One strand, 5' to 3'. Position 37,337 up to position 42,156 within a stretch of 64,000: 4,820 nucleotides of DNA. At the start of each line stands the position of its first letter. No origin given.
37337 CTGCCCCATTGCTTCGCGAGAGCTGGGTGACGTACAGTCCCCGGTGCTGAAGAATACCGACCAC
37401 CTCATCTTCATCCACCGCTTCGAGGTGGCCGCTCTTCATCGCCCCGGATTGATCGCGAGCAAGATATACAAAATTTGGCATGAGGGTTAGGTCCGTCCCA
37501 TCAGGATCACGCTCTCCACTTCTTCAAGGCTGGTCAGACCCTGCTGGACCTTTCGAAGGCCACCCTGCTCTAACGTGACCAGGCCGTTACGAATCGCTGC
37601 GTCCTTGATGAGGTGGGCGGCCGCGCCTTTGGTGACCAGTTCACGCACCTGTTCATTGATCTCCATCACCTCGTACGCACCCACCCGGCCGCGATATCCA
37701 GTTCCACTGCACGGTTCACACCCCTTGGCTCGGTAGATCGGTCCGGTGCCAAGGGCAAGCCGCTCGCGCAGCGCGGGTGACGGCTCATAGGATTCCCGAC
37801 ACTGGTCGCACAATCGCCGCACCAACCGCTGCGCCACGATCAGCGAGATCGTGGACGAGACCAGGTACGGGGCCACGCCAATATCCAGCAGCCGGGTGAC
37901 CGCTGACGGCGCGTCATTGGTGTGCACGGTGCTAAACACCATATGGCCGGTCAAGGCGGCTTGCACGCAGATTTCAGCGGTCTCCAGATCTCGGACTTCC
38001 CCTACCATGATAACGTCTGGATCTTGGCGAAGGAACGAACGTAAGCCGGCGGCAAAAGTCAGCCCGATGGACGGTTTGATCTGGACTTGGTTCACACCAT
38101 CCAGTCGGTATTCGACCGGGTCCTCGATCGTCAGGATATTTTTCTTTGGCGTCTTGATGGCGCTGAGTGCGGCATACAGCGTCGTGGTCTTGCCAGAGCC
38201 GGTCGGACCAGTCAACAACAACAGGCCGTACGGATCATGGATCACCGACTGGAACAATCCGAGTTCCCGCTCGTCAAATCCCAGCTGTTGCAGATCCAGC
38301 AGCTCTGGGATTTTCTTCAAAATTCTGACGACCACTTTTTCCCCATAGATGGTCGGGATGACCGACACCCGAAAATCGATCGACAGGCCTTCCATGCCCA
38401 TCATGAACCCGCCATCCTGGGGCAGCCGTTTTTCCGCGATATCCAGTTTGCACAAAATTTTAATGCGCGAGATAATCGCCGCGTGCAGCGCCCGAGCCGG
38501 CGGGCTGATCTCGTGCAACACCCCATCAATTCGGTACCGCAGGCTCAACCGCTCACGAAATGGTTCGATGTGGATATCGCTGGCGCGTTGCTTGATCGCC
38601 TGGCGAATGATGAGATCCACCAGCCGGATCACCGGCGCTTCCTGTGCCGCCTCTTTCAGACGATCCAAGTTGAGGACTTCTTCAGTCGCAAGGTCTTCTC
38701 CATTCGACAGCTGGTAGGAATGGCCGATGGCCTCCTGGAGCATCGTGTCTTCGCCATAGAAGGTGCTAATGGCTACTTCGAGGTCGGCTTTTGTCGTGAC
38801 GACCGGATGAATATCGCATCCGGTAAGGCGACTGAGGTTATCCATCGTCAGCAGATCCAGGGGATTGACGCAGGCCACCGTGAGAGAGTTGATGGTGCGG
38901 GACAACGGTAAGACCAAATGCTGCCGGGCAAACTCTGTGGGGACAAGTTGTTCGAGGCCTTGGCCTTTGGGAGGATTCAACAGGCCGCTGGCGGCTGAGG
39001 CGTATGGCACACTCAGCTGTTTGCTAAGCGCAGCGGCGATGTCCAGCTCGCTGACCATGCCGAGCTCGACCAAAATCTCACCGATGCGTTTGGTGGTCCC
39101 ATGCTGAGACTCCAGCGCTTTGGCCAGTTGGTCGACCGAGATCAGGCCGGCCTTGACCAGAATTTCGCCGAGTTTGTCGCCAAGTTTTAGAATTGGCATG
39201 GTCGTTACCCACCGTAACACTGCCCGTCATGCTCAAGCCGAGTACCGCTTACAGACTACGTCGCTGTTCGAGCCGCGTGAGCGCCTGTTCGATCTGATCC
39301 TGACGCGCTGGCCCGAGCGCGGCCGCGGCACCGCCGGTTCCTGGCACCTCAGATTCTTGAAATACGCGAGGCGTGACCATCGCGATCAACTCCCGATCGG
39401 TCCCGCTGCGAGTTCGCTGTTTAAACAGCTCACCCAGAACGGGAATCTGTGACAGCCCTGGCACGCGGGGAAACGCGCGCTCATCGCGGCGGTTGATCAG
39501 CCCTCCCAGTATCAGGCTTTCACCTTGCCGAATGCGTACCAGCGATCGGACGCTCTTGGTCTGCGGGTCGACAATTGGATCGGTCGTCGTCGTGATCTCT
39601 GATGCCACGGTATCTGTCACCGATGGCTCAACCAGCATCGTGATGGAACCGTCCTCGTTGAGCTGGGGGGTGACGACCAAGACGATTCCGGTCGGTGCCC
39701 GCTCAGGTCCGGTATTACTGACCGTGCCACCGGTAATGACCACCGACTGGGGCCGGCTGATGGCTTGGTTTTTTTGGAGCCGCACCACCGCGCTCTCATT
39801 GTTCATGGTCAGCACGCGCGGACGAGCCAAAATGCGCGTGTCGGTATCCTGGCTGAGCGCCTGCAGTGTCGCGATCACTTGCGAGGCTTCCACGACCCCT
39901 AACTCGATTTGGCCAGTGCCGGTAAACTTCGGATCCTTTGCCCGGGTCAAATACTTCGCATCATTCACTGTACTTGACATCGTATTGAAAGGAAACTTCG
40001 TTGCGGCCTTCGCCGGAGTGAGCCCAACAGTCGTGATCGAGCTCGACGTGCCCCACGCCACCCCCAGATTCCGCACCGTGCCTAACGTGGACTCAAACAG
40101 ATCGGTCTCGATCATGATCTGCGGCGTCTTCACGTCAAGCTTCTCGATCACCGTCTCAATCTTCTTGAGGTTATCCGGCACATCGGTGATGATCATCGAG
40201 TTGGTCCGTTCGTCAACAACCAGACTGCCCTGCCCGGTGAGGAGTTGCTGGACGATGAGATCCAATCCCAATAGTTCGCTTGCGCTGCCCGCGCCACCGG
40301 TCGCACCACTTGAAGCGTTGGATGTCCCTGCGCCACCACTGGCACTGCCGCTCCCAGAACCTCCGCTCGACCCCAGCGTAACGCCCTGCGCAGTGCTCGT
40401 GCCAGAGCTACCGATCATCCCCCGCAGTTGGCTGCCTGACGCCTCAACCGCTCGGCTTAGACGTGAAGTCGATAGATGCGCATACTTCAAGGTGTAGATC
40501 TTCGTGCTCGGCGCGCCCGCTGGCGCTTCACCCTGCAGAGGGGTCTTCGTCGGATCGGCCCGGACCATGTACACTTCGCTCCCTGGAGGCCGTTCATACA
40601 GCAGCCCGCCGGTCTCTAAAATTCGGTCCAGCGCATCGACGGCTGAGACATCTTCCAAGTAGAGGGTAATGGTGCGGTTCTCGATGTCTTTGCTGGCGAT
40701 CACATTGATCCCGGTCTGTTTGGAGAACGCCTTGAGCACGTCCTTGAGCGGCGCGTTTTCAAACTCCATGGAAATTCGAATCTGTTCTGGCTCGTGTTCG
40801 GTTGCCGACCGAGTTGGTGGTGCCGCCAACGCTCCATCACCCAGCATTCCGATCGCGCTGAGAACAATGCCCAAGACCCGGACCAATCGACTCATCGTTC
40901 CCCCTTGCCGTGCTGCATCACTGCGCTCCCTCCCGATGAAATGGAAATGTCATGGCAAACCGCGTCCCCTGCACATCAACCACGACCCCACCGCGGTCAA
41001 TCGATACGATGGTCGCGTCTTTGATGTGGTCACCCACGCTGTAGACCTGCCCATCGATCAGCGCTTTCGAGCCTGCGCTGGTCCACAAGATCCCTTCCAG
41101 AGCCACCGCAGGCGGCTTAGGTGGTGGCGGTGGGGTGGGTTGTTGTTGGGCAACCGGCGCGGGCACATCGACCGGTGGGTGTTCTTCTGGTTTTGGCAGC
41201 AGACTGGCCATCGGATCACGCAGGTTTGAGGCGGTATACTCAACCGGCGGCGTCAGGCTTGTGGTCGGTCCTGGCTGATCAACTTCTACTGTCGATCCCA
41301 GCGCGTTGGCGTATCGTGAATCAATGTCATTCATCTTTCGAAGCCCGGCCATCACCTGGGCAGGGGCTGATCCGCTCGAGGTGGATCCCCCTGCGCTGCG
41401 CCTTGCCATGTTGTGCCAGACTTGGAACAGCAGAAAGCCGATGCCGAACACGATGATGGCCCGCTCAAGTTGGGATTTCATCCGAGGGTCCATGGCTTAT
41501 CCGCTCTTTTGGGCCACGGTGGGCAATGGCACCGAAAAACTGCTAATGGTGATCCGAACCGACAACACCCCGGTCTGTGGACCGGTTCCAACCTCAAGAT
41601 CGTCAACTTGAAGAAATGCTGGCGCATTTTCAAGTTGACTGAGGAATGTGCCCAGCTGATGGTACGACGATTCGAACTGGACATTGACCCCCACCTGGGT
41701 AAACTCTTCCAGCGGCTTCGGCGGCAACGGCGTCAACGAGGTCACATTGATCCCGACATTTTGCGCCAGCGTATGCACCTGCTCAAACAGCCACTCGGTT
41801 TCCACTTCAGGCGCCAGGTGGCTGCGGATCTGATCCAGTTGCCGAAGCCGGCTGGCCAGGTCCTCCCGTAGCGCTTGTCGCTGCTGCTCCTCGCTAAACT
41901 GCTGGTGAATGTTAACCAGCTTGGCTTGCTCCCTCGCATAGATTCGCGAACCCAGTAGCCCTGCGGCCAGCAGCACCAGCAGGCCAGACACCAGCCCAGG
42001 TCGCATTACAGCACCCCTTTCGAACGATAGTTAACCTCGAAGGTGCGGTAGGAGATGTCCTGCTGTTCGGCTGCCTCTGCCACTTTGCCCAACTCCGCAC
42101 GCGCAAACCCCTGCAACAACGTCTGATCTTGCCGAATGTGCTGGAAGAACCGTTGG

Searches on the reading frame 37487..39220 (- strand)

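Call 60: search_protein_families(library=pfam, proteins=[window:37487-39220:-], max_evalue=0.01)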
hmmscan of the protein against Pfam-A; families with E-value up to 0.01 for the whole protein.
window:37487-39220:- (577 aa): 6 families
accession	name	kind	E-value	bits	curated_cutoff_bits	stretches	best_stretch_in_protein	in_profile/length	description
PF00437.27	T2SSE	-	1.1e-137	459.1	24.9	1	191-569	2-369/370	Type II/IV secretion system protein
PF05157.20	MshEN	-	5.2e-17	62.1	23.1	1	90-158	18-87/90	MshEN domain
PF25199.1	nSTAND_NTPase5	-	0.00041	20.6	34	1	331-374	41-85/145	Novel STAND NTPase 5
PF13191.12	AAA_16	-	0.0011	20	32.6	1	322-358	15-51/167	AAA ATPase domain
PF13555.12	AAA_29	-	0.0025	17.9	27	1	329-360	20-50/61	P-loop containing region of AAA domain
PF13604.12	AAA_30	-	0.0091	16.2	27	0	323-359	10-46/191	AAA domain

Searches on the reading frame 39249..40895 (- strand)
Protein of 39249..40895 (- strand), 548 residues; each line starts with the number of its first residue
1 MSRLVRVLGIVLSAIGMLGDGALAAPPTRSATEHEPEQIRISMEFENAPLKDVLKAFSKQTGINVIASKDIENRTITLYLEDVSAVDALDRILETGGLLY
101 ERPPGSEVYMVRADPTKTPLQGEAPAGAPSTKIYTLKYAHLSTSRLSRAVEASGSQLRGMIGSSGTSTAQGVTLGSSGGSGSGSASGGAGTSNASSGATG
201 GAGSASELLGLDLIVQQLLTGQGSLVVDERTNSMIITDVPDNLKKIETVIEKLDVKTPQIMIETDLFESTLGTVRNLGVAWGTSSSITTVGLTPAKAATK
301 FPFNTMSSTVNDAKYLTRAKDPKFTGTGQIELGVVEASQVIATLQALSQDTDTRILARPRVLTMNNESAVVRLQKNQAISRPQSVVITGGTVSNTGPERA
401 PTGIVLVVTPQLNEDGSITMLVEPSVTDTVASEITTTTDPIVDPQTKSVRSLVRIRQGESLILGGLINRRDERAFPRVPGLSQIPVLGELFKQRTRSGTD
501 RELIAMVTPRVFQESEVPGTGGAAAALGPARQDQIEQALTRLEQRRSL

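Call 60: search_protein_families(library=pfam, proteins=[window:39249-40895:-], max_evalue=0.01)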
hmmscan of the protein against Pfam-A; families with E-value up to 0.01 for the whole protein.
window:39249-40895:- (548 aa): 3 families
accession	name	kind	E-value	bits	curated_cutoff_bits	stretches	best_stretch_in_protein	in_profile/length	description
PF00263.26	Secretin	-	1e-35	123.2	27.5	1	346-512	1-168/169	Bacterial type II and III secretion system protein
PF03958.22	Secretin_N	-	1.7e-10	41.4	28.2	1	200-259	25-69/69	Bacterial type II/III secretion system short domain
PF16344.10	FecR_C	-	0.0063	17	24.4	0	43-101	2-62/70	FecR, C-terminal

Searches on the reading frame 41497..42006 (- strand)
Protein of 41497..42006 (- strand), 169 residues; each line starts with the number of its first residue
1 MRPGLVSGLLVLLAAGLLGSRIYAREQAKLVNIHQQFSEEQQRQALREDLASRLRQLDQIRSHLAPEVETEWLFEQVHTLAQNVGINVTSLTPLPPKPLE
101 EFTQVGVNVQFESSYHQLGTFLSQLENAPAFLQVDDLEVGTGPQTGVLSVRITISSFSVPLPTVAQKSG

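Call 60: search_protein_families(library=pfam, proteins=[window:41497-42006:-], max_evalue=0.01)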
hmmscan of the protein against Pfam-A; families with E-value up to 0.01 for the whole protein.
window:41497-42006:- (169 aa): 2 families
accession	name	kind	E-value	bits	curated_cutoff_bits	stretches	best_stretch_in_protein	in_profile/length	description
PF10741.14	T2SSM_b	-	2.1e-11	44.1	21.7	1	73-155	19-108/111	Type II secretion system (T2SS), protein M subtype b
PF04350.18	PilO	-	3.6e-11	43.8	22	1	26-157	4-141/145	Pilus assembly protein, PilO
